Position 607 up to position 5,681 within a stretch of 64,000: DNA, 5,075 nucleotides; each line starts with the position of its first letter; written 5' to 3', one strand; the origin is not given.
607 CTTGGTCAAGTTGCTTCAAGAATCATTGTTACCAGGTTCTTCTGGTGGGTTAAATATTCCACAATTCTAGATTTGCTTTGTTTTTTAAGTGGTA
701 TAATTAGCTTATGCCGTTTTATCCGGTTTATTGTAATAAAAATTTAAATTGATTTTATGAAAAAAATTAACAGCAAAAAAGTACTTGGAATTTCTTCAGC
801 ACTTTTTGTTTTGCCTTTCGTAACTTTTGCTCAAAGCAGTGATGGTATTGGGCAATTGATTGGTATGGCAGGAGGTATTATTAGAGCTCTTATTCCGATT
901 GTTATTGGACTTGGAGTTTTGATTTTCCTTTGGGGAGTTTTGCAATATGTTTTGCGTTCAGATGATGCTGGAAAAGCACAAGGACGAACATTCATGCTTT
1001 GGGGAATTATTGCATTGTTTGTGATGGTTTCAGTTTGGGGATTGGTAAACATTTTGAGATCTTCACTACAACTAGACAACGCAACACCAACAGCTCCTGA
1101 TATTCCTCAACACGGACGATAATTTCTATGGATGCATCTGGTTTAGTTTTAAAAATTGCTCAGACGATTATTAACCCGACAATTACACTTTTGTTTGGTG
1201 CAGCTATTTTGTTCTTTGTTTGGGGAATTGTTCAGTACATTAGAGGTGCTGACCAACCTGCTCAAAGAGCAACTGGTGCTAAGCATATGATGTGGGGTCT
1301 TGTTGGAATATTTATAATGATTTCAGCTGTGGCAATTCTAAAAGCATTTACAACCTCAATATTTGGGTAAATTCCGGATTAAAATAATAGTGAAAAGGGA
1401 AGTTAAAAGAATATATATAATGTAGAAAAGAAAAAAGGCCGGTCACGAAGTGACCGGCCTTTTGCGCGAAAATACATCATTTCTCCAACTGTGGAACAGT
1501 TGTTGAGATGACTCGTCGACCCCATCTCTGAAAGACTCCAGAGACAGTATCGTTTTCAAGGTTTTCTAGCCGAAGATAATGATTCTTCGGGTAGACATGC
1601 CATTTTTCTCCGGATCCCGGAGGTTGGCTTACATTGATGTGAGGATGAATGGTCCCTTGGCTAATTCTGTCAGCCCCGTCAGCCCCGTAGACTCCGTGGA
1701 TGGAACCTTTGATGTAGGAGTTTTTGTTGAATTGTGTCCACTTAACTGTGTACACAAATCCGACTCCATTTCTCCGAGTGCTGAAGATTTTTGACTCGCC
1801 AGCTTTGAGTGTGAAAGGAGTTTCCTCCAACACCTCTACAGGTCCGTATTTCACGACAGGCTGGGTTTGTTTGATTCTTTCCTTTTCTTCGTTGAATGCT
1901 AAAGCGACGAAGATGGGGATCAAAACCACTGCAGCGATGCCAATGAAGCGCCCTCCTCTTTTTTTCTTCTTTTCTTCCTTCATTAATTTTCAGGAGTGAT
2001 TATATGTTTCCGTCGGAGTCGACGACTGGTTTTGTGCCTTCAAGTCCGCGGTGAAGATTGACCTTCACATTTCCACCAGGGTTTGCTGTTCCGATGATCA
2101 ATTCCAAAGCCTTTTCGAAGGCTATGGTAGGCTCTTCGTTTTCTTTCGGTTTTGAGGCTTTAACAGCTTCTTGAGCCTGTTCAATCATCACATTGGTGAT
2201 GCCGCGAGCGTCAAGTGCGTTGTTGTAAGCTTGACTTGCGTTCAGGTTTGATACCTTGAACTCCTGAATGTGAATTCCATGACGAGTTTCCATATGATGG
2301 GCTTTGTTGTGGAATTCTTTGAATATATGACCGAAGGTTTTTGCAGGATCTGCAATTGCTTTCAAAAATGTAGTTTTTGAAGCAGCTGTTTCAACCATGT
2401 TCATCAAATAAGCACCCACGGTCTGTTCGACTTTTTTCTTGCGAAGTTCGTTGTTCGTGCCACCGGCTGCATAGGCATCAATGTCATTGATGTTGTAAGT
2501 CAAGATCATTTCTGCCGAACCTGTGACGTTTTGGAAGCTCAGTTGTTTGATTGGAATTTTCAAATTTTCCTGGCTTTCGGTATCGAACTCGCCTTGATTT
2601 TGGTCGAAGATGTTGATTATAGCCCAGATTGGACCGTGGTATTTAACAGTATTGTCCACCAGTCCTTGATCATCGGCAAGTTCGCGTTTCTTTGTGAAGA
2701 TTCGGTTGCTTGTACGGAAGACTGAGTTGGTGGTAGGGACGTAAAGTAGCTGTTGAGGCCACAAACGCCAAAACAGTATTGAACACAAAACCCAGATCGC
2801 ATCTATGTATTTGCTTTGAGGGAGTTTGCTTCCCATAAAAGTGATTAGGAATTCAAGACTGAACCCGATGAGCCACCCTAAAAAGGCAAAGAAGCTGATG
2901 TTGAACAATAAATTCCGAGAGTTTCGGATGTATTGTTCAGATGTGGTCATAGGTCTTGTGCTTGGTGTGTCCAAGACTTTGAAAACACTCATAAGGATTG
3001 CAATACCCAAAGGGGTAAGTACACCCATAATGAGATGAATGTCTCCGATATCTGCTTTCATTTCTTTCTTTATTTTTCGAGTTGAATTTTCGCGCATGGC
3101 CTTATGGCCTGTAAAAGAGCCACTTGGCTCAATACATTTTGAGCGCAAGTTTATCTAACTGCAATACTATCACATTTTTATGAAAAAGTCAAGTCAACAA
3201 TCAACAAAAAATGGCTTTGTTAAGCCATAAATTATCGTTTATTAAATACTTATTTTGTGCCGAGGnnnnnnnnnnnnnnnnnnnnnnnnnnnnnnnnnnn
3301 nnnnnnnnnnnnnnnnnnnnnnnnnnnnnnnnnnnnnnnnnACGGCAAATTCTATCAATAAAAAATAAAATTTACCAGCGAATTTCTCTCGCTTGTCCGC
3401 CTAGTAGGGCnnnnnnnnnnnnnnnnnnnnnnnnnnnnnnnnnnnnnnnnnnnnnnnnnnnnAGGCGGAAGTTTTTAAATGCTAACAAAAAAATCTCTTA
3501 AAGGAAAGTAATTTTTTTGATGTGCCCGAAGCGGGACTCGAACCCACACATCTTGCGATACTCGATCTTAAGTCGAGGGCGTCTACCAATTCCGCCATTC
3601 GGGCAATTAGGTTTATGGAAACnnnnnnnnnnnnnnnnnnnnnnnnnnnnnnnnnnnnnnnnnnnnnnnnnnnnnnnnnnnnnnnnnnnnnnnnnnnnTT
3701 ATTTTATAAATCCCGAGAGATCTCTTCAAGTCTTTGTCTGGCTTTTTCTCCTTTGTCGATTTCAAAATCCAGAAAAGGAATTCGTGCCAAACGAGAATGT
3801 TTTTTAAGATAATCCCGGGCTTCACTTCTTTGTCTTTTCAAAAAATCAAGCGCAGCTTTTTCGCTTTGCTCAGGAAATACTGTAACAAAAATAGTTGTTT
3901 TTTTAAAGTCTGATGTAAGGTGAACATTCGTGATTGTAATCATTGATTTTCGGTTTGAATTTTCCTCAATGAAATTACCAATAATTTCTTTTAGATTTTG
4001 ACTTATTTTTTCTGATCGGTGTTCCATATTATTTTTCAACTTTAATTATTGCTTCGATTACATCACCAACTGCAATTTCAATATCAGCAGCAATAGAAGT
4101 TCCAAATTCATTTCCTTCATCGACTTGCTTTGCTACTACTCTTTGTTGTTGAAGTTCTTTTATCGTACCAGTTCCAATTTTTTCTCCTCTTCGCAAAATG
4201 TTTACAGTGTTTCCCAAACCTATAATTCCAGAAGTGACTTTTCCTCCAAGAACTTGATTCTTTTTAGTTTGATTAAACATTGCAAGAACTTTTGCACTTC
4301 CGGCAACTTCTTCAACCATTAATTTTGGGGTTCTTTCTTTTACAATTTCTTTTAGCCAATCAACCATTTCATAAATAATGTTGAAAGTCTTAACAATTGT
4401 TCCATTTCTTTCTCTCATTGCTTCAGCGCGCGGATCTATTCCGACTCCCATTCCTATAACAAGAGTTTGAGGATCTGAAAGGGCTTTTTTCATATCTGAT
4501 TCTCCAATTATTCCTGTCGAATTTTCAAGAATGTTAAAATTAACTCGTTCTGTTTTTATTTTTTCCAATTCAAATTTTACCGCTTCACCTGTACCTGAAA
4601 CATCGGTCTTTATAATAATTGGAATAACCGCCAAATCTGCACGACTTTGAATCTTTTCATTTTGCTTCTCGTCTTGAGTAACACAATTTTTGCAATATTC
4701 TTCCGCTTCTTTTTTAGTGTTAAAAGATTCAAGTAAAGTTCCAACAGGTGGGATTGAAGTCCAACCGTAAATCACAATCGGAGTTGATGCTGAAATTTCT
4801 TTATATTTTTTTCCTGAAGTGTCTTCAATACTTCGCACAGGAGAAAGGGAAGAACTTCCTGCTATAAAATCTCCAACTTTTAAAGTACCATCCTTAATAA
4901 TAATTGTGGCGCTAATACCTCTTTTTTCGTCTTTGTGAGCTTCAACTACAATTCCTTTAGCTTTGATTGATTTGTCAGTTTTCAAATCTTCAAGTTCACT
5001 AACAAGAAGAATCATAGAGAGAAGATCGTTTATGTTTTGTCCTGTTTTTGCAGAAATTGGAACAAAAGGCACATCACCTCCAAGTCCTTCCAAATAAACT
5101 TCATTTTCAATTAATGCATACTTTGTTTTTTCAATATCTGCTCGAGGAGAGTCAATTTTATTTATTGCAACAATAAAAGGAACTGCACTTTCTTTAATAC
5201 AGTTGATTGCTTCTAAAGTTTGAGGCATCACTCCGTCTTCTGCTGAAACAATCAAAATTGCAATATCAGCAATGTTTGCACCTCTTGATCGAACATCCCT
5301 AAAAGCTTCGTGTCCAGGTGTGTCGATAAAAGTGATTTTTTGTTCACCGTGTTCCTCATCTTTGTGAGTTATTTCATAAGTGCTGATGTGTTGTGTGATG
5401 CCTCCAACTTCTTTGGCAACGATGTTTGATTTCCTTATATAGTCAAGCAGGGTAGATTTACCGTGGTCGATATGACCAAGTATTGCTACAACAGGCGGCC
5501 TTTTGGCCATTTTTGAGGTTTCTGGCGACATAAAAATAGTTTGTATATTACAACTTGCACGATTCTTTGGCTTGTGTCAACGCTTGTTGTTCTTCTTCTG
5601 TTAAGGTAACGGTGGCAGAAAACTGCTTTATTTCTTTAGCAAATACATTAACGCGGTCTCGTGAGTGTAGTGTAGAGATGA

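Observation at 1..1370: Tandem array of four paralogous small pilin-like two-TM proteins at the contig edge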

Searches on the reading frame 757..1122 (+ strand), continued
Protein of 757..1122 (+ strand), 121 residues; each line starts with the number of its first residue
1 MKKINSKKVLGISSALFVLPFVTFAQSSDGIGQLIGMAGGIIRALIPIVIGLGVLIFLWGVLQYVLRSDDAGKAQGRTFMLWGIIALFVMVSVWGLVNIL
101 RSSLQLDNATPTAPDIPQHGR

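Call 66: find_homologous_proteins(query=L003:8587-9642:+, max_evalue=0.00001)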
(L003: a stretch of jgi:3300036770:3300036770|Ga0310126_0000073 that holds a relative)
Query L003:8587-9642:+ (351 aa): 31 proteins with E <= 0.00001 among 5038 candidates.
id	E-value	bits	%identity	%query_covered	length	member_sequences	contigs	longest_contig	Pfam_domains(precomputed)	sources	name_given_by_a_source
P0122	3.8e-222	755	100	100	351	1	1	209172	PF18895.6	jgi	jgi:hypothetical protein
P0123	2.3e-142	493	65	100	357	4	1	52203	PF18895.6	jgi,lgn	jgi:hypothetical protein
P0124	4.1e-140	485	63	100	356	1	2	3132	PF18895.6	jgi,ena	jgi:prolipoprotein diacylglyceryltransferase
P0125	7.8e-139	481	63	100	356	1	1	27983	PF18895.6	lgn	-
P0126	4.4e-126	439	58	100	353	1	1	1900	PF18895.6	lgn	-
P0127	2.2e-124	433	58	100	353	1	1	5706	PF18895.6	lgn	-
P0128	1.3e-120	421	56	99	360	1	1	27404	PF18895.6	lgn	-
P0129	4.6e-108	380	54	100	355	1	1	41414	PF18895.6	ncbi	-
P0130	1.9e-103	365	49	100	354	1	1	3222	PF18895.6,PF08449.18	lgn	-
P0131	4.3e-102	360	48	100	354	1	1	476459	PF18895.6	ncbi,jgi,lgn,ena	ncbi:MAG: pilin [Candidatus Paceibacterota bacterium]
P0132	8.2e-101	356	48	100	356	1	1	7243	PF18895.6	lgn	-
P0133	1.8e-100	355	49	96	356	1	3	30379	PF18895.6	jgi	jgi:uncharacterized membrane protein HdeD (DUF308 family)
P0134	1.4e-98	349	46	100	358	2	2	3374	PF18895.6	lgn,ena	-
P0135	8.1e-98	346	49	90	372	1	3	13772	PF18895.6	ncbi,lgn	-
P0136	2.3e-95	338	43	100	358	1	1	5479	PF18895.6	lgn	-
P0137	9.0e-92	326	80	54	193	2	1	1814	PF18895.6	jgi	-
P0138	1.3e-84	303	44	99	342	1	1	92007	PF18895.6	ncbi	-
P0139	3.4e-83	298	63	62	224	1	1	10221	PF18895.6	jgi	jgi:hypothetical protein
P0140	7.7e-77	277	42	95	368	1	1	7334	PF18895.6,PF13567.12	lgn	-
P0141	1.2e-75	273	41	99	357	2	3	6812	PF08592.17,PF18895.6,PF00520.38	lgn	-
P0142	7.4e-34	136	38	52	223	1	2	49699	PF18895.6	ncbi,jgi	ncbi:MAG: hypothetical protein RL150_44 [Candidatus Parcubacteria bacterium]|jgi:uncharacterized mem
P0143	8.8e-32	129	37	67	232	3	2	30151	PF18895.6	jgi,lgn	jgi:uncharacterized membrane protein YidH (DUF202 family)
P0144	8.2e-31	126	34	61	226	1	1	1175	PF18895.6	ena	-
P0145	2.9e-25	107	30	54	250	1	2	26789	PF18895.6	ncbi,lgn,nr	ncbi:hypothetical protein HYZ82_02275 [Candidatus Nomurabacteria bacterium]|nr:hypothetical protein 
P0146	1.2e-22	99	30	61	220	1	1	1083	PF18895.6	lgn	-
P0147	5.3e-22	97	33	61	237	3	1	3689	PF18895.6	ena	-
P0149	5.2e-15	74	41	27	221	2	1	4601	PF18895.6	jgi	-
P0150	1.7e-8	52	48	17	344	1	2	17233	PF18895.6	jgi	jgi:hypothetical protein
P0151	2.6e-8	52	44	15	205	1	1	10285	PF18895.6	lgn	-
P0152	5.6e-8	51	36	22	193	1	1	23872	PF18895.6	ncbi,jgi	jgi:hypothetical protein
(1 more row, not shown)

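Call 68: find_encoding_contigs(protein=P0138, flank=10000, max_places=3)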
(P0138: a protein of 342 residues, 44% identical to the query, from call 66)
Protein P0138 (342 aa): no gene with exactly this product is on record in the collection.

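Call 75: predict_structure(alignment_id=A2)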
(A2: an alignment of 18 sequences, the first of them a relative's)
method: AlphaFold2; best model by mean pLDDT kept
length: 342 residues; sequences in the alignment: 18
mean_pLDDT: 53.5   pTM: 0.27
mean pLDDT of the five models: 53.5, 45.6, 43.7, 42.9, 38.9
residues with pLDDT >= 90: 0; 70-90: 66; 50-70: 133; < 50: 143
segments of 3 or more residues with pLDDT < 50: 1-8, 15-27, 29-31, 102-141, 200-250, 319-342
pLDDT, mean of each block of 10 residues (from residue 1): 48 50 44 59 69 74 69 71 70 58 42 39 30 40 53 61 61 59 58 54 43 31 34 28 38 56 69 74 74 74 69 52 34 37 32
secondary structure, 60 per line:
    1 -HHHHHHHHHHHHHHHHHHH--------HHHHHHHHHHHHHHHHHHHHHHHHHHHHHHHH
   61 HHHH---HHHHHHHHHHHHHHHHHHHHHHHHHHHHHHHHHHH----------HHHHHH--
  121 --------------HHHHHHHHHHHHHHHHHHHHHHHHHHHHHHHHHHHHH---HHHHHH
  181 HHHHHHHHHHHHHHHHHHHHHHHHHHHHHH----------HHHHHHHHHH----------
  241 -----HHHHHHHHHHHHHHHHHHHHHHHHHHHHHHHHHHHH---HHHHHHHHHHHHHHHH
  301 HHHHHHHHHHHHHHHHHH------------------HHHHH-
elements in order: H2-20 H29-64 H68-102 H113-118 H135-171 H175-210 H221-230 H246-281 H285-318 H337-341
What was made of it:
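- On Pfam PF18895 T4SS_pilin: Three such hairpins in P0138 (call 75, low overall confidence).
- The model of P0138 shows three hairpins (call 75). The tri-module model has low confidence (pLDDT 53.5, pTM 0.27, call 75), so its packing says nothing.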

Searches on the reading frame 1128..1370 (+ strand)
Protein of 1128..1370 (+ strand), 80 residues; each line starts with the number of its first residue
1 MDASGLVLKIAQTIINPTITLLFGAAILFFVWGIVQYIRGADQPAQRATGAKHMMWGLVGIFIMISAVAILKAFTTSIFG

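Call 3: search_protein_families(library=pfam, proteins=[window:1128-1367:+], max_evalue=1)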
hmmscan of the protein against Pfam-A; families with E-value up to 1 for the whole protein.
seq(80 aa): 7 families
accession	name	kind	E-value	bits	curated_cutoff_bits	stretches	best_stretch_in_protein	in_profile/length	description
PF18895.5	T4SS_pilin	-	2.9e-08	34.1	26.6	1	12-74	10-71/71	Type IV secretion system pilin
PF12750.12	Maff2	-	0.0083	16.4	27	1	21-70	16-65/70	Maff2 family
PF14007.11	YtpI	-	0.016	16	29.4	1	24-76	5-55/87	YtpI-like protein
PF07950.16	MCP1_TM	-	0.031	15.4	22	1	16-72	41-95/105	MDM10-complementing protein 1, transmembrane domain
PF16015.10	Promethin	-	0.099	12.9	27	1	4-38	66-100/106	Promethin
PF05478.16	Prominin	-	0.21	10.1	34.3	1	14-74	422-485/799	Prominin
PF02656.20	DUF202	-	0.4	11.6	23.4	1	20-39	45-64/68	Domain of unknown function (DUF202)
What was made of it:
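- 1128..1370 (+): Gene 4 (array position 6), 80 aa: pilin-like hairpin without a signal peptide. PF18895 at 34.1 bits (call 3).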

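Call 17: find_encoding_contigs(protein=window:1128-1370:+, flank=10000, max_places=5)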
Protein window:1128-1370:+ (80 aa): 1 contig read that carries it; 1 place shown.
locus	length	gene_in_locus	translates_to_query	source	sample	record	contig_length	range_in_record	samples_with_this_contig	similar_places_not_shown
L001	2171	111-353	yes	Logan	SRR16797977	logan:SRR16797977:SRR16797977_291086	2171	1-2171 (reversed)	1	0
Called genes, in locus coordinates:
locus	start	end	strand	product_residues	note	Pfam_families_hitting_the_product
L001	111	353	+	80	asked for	PF18895:T4SS_pilin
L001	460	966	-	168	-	-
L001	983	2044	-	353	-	-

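Call 62: search_protein_families(library=ncbifam, proteins=[window:1128-1370:+], max_evalue=0.01)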
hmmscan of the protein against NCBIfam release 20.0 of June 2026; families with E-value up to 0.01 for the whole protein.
window:1128-1370:+ (80 aa): 2 families
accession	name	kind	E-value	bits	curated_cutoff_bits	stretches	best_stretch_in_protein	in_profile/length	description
NF045849.1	ICE_MMCAP2_0565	equivalog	4.9e-06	26.1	40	1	6-77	8-79/80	Mbov_0395 family pilin-like conjugal transfer protein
NF033883.1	conj_TraQ_IncI1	equivalog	0.0034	17.3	80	1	2-73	1-72/175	conjugal transfer protein TraQ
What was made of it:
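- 1128..1370 (+): Sub-threshold match to NCBIfam NF045849, the Mycoplasma ICE pilin-like conjugal transfer protein (26.1 vs 40 bits, call 62).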

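Call 65: list_cluster_members(proteins=[P0001, window:1128-1370:+])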
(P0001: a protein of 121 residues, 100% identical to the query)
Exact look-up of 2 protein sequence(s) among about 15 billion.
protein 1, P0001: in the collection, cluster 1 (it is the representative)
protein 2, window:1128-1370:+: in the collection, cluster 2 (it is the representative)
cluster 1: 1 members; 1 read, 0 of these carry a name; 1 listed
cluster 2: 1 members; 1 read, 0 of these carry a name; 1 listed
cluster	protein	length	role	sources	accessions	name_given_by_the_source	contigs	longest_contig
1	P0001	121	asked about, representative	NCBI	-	-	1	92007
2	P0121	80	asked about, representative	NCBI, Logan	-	-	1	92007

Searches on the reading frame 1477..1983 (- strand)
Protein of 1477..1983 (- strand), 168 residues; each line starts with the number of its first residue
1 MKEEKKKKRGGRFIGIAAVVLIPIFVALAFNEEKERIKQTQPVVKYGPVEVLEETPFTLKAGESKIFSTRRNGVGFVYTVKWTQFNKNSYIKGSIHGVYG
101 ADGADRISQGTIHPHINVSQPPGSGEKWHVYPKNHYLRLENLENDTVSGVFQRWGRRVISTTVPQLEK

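Call 6: search_protein_families(library=pfam, proteins=[window:1477-1983:-], max_evalue=0.001)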
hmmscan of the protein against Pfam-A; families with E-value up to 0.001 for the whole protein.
window:1477-1983:- (168 aa): 0 families

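Call 18: find_encoding_contigs(protein=window:1477-1983:-, flank=10000, max_places=5)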
Protein window:1477-1983:- (168 aa): 1 contig read that carries it; 1 place shown.
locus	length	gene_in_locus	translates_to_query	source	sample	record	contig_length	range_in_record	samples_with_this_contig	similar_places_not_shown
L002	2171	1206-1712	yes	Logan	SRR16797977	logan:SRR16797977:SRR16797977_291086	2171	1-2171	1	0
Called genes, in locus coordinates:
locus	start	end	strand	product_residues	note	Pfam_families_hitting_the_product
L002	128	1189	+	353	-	-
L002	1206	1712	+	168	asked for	-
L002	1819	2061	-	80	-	PF18895:T4SS_pilin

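Call 62: search_protein_families(library=ncbifam, proteins=[window:1477-1983:-], max_evalue=0.01)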
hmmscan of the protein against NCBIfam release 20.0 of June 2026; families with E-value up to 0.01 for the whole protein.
window:1477-1983:- (168 aa): 1 family
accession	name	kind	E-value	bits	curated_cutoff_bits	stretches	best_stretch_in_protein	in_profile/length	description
NF009109.0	PRK12457.1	equivalog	0.00053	19.3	457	1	36-90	10-64/281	3-deoxy-8-phosphooctulonate synthase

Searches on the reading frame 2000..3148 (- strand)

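Call 6: search_protein_families(library=pfam, proteins=[window:2000-3148:-], max_evalue=0.001)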
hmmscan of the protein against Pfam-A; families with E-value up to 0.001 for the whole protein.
window:2000-3148:- (382 aa): 1 family
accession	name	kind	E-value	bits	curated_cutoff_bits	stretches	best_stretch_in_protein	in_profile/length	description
PF01145.31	Band_7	-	5.2e-05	23.8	23.6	1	167-331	24-174/176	SPFH domain / Band 7 family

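Call 62: search_protein_families(library=ncbifam, proteins=[window:2000-3148:-], max_evalue=0.01)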
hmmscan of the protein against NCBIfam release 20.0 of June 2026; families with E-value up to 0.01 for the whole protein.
window:2000-3148:- (382 aa): 0 families

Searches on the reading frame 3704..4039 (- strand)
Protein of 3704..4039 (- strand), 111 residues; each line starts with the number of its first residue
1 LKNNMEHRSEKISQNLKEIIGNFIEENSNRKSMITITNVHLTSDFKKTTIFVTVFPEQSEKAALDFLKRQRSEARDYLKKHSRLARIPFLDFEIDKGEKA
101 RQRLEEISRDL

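Call 6: search_protein_families(library=pfam, proteins=[window:3704-4039:-], max_evalue=0.001)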
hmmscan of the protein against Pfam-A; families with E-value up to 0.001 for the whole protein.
window:3704-4039:- (111 aa): 1 family
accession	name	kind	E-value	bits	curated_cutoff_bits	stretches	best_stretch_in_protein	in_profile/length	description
PF02033.23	RBFA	-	2.4e-17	63.6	34.7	1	8-107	1-104/105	Ribosome-binding factor A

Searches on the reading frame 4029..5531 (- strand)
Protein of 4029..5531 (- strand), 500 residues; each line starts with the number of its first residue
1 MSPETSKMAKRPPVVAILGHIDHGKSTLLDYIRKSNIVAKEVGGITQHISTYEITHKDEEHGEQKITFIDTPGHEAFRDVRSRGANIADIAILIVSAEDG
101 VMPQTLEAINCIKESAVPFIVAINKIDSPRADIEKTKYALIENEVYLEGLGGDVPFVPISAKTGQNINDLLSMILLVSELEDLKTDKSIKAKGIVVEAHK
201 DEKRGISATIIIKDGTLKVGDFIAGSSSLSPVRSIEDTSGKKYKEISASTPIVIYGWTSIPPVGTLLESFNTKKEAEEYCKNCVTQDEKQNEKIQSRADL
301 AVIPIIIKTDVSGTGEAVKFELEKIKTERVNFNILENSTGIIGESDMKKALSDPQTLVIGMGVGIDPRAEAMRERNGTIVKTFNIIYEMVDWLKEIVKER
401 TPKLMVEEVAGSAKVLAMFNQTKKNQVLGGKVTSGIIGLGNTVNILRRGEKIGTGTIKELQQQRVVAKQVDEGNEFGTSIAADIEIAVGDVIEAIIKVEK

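Call 6: search_protein_families(library=pfam, proteins=[window:4029-5531:-], max_evalue=0.001)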
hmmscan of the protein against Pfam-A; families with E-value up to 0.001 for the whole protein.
window:4029-5531:- (500 aa): 9 families
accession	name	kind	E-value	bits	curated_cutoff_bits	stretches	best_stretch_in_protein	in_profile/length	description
PF00009.33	GTP_EFTU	-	4.9e-37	127.8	26.5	1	14-175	5-183/188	Elongation factor Tu GTP binding domain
PF11987.13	IF-2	-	2.9e-20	72.8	27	1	287-393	8-116/117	Translation-initiation factor 2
PF22042.2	EF-G_D2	-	5e-13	49.4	27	1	190-267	1-81/84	Elongation factor G domain 2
PF01926.29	MMR_HSR1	-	1.2e-12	48.4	21.9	1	15-125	2-113/113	50S ribosome-binding GTPase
PF00071.28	Ras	-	6e-06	26.4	21.6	1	16-174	3-156/162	Ras family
PF00350.29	Dynamin_N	-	1.7e-05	25.3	27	0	15-55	1-41/168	Dynamin family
PF08477.19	Roc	-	2.1e-05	25.2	27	1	15-127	2-119/119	Ras of Complex, Roc, domain of DAPkinase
PF02421.24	FeoB_N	-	7.4e-05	22.8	27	1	15-173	3-155/156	Ferrous iron transport protein B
PF03193.22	RsgA_GTPase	-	0.00042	20.6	30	0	85-173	21-103/174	RsgA GTPase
